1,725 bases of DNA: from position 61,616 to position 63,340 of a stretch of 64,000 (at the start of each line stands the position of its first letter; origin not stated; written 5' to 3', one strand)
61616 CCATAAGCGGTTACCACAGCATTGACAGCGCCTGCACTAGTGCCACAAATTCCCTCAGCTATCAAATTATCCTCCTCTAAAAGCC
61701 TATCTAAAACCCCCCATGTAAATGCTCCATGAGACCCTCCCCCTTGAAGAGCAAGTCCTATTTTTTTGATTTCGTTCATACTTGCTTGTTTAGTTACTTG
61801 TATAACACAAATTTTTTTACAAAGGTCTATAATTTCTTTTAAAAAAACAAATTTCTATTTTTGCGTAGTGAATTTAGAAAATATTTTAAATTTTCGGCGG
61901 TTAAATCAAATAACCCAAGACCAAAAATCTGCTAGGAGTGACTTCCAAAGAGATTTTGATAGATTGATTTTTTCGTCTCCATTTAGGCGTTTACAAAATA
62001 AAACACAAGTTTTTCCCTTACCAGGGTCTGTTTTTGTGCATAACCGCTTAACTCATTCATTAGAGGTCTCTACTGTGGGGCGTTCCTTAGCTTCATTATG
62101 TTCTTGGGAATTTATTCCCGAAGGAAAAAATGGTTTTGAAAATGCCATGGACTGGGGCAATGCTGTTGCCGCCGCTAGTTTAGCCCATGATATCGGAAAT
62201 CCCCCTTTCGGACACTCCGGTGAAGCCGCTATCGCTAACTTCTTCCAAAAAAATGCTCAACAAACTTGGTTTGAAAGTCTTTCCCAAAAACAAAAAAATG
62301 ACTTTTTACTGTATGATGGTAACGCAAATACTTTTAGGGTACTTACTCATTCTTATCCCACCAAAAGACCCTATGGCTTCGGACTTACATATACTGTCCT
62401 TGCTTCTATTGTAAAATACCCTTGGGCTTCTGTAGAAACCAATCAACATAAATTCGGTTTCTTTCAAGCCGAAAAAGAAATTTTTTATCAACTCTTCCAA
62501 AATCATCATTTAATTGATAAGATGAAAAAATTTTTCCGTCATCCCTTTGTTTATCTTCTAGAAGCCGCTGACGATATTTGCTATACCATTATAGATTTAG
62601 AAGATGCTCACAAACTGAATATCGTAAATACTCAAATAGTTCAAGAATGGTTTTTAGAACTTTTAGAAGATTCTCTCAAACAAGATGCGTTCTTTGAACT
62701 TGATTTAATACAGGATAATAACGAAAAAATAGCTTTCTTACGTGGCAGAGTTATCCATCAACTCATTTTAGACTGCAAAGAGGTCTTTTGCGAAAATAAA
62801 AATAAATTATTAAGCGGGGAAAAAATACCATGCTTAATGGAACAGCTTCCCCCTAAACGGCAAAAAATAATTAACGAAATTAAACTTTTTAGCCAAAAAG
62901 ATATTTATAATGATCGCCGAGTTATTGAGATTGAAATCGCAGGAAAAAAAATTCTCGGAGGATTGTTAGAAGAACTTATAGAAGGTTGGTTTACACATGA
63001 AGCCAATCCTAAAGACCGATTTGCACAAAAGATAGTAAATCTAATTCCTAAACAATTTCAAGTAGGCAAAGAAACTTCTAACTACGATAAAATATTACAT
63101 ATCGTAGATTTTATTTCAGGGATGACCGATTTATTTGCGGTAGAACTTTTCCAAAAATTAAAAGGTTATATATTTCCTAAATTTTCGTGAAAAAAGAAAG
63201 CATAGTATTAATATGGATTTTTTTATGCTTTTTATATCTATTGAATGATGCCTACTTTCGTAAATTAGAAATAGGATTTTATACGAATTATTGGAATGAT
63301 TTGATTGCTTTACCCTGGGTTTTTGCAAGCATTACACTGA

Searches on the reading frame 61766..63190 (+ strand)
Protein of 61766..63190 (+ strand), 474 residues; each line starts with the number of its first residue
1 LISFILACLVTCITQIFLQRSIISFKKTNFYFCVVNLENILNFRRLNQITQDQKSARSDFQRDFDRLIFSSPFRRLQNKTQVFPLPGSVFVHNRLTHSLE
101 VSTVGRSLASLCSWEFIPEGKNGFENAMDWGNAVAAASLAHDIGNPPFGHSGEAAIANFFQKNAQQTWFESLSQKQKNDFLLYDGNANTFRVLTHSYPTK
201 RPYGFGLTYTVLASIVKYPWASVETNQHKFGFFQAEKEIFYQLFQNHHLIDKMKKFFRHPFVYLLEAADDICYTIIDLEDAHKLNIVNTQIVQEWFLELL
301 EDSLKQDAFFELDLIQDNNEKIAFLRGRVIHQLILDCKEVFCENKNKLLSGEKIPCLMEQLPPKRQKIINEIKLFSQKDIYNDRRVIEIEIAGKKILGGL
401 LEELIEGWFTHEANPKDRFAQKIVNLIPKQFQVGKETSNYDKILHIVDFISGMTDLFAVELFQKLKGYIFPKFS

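Call 30: search_protein_families(library=pfam, proteins=[window:61766-63190:+], max_evalue=0.00001)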
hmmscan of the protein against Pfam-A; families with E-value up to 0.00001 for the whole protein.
window:61766-63190:+ (474 aa): 1 family
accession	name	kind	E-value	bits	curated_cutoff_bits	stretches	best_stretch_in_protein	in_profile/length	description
PF13286.11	HD_assoc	-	5.6e-07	30.5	22.2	1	361-464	3-91/91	Phosphohydrolase-associated domain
